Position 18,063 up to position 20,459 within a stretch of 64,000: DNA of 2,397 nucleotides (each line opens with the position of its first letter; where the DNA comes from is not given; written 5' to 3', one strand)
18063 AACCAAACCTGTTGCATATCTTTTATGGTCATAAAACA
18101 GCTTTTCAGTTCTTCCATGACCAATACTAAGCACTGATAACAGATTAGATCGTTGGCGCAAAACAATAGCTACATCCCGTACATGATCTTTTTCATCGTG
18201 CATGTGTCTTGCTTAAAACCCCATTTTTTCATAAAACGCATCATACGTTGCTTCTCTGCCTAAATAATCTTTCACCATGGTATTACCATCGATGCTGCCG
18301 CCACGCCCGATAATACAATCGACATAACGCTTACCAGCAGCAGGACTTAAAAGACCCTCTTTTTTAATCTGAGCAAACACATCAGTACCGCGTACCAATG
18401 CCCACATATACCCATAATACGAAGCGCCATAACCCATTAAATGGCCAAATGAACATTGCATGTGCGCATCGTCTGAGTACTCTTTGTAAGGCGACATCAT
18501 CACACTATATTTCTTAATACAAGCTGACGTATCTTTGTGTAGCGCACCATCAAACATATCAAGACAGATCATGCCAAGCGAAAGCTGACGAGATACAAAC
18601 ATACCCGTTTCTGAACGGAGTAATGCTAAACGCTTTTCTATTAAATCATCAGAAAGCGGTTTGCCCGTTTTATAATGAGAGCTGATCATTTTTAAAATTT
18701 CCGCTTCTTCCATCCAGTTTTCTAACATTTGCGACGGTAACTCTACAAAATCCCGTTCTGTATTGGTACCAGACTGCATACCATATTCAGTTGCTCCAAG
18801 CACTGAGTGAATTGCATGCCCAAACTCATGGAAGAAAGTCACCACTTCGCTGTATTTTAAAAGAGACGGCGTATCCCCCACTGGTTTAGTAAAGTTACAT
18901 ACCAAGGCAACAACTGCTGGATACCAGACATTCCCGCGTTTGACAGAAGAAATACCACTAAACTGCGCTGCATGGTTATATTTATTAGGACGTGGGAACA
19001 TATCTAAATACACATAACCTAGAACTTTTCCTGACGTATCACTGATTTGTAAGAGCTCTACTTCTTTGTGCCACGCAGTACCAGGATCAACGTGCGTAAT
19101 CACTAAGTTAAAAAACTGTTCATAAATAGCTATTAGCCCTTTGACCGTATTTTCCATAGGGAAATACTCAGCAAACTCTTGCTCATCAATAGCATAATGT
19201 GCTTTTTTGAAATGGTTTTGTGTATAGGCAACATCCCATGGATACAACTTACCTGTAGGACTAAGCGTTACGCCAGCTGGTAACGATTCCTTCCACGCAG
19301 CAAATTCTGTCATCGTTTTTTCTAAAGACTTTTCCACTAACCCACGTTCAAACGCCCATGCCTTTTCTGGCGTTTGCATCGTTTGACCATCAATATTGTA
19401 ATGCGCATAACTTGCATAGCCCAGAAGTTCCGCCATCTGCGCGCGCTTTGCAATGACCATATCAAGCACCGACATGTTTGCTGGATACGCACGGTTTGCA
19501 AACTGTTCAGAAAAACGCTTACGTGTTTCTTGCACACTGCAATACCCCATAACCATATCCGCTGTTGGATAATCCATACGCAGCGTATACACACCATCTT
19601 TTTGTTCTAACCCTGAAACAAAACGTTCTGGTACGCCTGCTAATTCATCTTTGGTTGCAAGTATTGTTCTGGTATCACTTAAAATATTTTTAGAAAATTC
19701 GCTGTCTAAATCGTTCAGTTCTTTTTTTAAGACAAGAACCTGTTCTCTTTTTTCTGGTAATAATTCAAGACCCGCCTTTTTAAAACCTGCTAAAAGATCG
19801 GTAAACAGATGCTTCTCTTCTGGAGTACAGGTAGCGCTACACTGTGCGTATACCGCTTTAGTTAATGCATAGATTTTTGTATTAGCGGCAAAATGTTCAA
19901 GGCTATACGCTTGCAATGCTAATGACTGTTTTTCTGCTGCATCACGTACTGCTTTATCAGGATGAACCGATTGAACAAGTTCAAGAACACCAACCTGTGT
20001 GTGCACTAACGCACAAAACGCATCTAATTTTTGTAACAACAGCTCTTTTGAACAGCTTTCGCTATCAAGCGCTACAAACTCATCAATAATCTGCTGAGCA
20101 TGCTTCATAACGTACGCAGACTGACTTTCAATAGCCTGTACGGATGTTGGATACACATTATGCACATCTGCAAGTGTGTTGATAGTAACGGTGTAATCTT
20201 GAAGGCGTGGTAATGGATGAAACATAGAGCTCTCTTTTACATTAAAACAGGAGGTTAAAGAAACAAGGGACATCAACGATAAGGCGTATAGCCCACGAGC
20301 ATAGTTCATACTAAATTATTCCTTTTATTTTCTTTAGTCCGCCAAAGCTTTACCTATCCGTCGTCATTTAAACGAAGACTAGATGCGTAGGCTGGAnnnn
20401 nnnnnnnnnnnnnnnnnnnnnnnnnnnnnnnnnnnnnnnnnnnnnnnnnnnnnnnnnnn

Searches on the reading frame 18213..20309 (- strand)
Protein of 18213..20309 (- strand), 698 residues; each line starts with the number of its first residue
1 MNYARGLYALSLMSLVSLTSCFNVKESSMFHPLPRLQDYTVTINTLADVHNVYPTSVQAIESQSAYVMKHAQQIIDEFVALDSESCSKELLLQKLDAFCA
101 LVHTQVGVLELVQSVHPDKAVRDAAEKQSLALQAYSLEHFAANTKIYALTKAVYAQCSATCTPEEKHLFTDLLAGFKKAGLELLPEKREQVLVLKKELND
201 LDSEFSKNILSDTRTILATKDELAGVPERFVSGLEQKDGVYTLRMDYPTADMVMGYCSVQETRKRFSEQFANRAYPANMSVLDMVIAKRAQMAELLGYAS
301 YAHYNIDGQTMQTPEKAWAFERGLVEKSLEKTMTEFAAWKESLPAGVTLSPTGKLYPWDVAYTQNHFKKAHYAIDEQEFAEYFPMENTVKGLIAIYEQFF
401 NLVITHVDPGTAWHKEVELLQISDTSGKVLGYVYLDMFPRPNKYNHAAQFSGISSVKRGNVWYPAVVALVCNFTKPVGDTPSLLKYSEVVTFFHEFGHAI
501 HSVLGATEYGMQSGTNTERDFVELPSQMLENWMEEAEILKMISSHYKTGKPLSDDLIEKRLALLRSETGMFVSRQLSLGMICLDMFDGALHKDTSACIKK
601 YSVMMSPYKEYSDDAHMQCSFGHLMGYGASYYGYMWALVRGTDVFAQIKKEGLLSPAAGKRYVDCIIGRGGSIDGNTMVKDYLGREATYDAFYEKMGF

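Call 62: search_protein_families(library=pfam, proteins=[window:18213-20309:-], max_evalue=0.00001)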
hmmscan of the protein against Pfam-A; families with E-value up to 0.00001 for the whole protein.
window:18213-20309:- (698 aa): 1 family
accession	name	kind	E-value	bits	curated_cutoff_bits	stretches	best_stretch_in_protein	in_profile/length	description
PF01432.26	Peptidase_M3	-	9.2e-109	365.2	27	1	253-697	1-456/457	Peptidase family M3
